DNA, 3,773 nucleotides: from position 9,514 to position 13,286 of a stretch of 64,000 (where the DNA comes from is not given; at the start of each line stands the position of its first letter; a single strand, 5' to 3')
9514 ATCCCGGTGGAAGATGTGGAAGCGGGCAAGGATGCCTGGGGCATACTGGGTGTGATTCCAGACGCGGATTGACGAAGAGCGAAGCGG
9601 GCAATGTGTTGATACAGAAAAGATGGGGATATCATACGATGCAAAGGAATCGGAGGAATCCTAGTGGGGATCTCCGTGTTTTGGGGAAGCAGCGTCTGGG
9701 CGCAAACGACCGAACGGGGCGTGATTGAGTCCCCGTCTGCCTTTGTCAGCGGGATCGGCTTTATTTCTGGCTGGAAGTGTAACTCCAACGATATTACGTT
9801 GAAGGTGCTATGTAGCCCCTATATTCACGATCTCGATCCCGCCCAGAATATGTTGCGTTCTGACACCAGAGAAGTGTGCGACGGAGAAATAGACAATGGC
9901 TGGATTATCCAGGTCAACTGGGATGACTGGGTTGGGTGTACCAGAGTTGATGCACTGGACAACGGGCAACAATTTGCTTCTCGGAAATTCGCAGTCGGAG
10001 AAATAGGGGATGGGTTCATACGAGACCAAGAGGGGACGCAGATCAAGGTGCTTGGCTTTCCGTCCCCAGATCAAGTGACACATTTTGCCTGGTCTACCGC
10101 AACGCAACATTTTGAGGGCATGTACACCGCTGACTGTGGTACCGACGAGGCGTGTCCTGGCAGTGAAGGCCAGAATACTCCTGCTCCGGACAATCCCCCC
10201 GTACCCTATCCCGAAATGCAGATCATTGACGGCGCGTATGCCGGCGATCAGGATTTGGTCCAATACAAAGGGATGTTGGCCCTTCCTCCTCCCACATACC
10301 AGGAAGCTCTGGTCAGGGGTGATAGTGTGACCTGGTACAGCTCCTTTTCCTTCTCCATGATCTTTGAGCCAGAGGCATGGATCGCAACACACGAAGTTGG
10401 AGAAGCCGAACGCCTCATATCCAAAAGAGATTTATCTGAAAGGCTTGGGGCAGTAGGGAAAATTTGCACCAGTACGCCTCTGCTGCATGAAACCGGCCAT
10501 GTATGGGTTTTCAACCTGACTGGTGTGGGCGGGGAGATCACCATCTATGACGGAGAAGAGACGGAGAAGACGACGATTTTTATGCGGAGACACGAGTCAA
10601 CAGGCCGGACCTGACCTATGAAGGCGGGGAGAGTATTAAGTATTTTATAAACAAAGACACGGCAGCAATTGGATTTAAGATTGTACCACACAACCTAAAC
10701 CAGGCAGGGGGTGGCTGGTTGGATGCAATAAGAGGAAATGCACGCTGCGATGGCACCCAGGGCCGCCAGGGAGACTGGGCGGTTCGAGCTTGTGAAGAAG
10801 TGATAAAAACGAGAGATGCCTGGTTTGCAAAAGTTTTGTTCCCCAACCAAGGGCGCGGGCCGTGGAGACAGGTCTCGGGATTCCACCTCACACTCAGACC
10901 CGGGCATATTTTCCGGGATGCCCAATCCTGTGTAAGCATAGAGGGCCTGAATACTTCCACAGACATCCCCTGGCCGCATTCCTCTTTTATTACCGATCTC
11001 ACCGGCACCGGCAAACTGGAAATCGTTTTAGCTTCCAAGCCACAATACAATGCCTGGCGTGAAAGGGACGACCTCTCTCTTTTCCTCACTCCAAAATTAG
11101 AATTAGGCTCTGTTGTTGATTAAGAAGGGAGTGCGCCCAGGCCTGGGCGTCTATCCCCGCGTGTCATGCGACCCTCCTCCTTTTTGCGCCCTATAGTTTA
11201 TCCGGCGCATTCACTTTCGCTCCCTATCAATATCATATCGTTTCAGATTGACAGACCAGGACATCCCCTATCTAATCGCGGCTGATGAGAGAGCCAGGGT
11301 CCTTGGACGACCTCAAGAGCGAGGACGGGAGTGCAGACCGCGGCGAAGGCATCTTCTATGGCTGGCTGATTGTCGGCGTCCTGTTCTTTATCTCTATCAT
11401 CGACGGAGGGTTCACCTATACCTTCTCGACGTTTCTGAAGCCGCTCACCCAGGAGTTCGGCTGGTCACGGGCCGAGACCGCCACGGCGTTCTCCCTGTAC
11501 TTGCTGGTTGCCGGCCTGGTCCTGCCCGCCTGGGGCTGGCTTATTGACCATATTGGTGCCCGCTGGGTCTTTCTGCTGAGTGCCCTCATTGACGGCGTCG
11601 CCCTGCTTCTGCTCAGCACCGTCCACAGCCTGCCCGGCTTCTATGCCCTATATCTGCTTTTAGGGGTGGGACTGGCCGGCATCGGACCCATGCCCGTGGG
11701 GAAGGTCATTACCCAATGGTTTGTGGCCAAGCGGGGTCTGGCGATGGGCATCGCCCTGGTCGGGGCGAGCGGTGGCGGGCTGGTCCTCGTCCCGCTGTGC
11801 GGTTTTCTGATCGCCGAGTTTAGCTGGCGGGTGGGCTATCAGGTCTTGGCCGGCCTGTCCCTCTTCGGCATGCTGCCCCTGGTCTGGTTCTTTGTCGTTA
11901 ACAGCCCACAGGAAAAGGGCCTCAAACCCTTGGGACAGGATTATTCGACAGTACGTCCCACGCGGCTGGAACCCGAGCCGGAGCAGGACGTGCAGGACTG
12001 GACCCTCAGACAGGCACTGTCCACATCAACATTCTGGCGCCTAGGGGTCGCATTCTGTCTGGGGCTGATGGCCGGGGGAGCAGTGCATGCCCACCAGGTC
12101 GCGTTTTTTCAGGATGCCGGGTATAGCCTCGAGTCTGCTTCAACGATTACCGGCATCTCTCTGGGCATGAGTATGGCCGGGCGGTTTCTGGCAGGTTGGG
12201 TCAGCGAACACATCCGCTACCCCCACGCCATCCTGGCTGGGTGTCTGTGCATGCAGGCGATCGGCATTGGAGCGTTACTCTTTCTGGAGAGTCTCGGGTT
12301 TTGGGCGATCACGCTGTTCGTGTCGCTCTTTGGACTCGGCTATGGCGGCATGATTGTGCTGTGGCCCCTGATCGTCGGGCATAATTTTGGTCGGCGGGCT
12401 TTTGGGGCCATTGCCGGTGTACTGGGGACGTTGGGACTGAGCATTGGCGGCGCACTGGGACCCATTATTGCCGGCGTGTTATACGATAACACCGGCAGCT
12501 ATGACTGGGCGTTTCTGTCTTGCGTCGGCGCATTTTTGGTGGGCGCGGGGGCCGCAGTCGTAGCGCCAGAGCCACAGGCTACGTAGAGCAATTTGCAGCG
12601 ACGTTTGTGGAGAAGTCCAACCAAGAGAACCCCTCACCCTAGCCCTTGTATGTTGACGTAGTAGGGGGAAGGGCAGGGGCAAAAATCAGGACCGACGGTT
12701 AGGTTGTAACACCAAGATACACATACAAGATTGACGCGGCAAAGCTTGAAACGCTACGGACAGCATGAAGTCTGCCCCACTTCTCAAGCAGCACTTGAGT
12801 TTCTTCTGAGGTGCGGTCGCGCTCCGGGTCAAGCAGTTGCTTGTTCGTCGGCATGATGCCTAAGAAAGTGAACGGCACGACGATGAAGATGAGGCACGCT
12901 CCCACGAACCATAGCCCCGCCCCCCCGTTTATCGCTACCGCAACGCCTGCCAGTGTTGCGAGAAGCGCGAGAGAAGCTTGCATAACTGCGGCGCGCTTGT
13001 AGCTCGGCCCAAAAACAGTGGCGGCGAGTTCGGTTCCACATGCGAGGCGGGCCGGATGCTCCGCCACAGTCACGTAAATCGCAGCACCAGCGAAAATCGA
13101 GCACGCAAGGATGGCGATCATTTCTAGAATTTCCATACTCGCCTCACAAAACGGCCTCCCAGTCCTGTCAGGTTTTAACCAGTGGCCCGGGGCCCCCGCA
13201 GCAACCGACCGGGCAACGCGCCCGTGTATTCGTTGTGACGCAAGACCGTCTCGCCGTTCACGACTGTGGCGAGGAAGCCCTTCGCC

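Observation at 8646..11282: Low-GC island bounded by 119-bp direct repeats that duplicate the promoter, RBS and start codon of the isochorismatase gene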

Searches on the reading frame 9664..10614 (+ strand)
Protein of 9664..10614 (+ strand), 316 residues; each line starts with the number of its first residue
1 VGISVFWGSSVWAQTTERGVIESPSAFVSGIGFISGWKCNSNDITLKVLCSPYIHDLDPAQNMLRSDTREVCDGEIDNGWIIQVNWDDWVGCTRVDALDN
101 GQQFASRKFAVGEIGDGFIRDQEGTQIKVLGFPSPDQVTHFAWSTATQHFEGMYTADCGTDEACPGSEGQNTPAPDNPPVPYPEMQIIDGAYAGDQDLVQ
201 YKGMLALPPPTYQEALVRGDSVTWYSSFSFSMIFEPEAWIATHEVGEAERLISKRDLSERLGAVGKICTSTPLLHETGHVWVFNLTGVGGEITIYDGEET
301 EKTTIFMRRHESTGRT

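Call 8: search_protein_families(library=pfam, proteins=[window:9664-10614:+], max_evalue=0.01)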
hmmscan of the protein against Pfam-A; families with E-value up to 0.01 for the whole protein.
window:9664-10614:+ (316 aa): 0 families

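Call 27: search_protein_families(library=phrogs, proteins=[window:9664-10614:+], max_evalue=0.1)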
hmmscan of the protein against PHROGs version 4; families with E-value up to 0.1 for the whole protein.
window:9664-10614:+ (316 aa): 0 families

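Call 31: find_homologous_proteins(query=window:9664-10614:+, max_evalue=0.001)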
Query window:9664-10614:+ (316 aa): 46 proteins with E <= 0.001 among 1002 candidates.
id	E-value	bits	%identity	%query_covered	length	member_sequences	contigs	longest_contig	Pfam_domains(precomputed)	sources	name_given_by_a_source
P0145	3.0e-202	689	99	93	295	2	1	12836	-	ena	-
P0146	3.6e-179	613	86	95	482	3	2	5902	-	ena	-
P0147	2.0e-165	568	79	95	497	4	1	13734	-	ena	-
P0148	1.2e-164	565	82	91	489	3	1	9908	-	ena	-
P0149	3.8e-152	524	74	95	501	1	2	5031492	-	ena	-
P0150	1.7e-140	486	71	95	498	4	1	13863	-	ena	-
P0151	2.0e-132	459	67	95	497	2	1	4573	-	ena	-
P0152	4.9e-129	448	63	98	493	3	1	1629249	-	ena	-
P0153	8.9e-99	349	60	92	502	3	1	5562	-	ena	-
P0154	2.2e-98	347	59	92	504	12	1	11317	-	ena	-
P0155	1.9e-96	341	58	92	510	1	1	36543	-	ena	-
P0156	2.1e-93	331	58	88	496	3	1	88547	-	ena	-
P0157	5.6e-92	326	58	91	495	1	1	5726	-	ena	-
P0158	2.9e-90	321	57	88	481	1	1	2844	-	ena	-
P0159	8.5e-88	313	51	95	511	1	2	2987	-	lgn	-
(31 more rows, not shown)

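Call 42: find_encoding_contigs(protein=P0146, flank=7000, max_places=4)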
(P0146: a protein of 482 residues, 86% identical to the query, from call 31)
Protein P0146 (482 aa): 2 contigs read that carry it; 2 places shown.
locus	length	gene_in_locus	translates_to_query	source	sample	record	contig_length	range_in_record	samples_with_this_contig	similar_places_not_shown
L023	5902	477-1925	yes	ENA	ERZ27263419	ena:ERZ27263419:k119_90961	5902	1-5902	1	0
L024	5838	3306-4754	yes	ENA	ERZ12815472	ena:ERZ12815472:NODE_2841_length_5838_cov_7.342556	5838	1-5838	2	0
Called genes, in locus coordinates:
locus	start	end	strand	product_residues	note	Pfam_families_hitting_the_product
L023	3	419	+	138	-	?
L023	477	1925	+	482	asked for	-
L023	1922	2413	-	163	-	PF21983:NikA-like (faint)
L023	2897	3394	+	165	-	-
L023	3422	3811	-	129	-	-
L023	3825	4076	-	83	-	-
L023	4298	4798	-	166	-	-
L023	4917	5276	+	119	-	-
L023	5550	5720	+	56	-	-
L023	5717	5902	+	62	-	?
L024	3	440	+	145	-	?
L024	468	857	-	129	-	-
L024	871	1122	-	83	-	-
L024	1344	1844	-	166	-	-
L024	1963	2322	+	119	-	-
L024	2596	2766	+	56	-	-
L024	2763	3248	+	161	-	-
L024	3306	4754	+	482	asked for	-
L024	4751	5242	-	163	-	PF21983:NikA-like (faint)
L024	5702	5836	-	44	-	?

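Call 66: find_related_loci(query=P0146, collection=viral_contigs, flank=5000)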
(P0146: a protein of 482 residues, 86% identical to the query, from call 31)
Query P0146 (482 aa) in viral_contigs; peptide patterns used: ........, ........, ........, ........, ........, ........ (x = any residue, [..] = any of these).
6 stretches matched a pattern, but none encodes a relative of the query by tblastn (E <= 1e-3).

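Call 67: search_protein_families(library=pfam, proteins=[L024:1344-1868:-, L024:4751-5242:-, L024:468-857:-, L024:871-1122:-, L024:1963-2322:+, L024:2596-2766:+, L024:3306-4754:+], max_evalue=0.05)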
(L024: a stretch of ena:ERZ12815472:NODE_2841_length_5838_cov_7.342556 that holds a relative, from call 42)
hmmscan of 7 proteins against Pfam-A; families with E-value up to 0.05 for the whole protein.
L024:1344-1868:- (174 aa): 4 families
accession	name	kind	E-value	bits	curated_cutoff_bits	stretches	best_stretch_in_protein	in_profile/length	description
PF13730.12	HTH_36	-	0.0051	17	25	1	54-87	22-55/55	Helix-turn-helix domain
PF13545.12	HTH_Crp_2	-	0.014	15.8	27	1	56-92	21-57/70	Crp-like helix-turn-helix domain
PF13551.12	HTH_29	-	0.024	15.2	28.1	0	63-93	18-52/64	Winged helix-turn helix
PF25213.1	HVO_A0261_N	-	0.048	14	35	0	67-91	34-58/86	HVO_A0261 N-terminal domain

L024:4751-5242:- (163 aa): 3 families
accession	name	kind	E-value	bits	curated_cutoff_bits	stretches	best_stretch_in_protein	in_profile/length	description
PF05713.17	MobC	-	1.2e-05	26.1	23.2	1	70-101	2-32/45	Bacterial mobilisation protein (MobC)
PF21983.2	NikA-like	-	1.9e-05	25.2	27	1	12-84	3-70/72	Mobilization protein NikA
PF01402.27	RHH_1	-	0.0034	17.7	20.5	1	16-51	2-37/39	Ribbon-helix-helix protein, copG family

L024:468-857:- (129 aa): 1 family
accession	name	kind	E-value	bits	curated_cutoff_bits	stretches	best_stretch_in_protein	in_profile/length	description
PF03938.19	OmpH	-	0.0085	16.7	32.4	1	54-125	27-99/141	Outer membrane protein (OmpH-like)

L024:871-1122:- (83 aa): 0 families

L024:1963-2322:+ (119 aa): 0 families

L024:2596-2766:+ (56 aa): 0 families

L024:3306-4754:+ (482 aa): 0 families

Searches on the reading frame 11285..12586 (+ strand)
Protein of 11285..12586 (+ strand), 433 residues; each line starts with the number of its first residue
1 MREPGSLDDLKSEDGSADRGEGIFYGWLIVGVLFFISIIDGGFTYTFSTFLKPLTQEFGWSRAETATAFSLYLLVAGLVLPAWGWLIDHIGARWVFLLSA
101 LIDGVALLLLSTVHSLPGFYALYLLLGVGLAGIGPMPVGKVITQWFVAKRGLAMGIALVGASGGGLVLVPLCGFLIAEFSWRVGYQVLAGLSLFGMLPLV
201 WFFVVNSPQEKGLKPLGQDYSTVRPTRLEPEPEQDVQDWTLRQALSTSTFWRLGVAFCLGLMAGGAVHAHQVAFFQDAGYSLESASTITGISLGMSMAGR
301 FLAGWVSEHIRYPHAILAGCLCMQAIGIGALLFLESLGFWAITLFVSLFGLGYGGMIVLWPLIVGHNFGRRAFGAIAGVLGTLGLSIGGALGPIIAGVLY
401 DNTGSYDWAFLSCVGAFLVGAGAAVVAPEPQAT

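Call 8: search_protein_families(library=pfam, proteins=[window:11285-12586:+], max_evalue=0.01)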
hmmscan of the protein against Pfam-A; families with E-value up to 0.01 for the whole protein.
window:11285-12586:+ (433 aa): 1 family
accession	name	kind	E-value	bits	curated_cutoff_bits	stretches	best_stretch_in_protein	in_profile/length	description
PF07690.21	MFS_1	-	1.7e-46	159.2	33.4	2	33-383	1-338/347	Major Facilitator Superfamily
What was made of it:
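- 11285..12586 (+): MFS transporter gene (433 aa), the right flanking gene. PF07690 E 1.7e-46 (call 8).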

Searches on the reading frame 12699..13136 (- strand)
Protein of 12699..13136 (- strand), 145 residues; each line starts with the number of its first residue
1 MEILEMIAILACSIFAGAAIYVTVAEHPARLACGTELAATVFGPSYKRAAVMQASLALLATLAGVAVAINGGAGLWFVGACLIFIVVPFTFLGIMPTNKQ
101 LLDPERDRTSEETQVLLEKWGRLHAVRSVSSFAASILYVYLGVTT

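Call 8: search_protein_families(library=pfam, proteins=[window:12699-13136:-], max_evalue=0.01)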
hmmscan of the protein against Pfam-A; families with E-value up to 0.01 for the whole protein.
window:12699-13136:- (145 aa): 1 family
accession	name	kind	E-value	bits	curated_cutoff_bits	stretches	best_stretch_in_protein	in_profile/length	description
PF08592.16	Anthrone_oxy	-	5e-17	62.5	27.3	1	45-137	4-106/106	Anthrone oxygenase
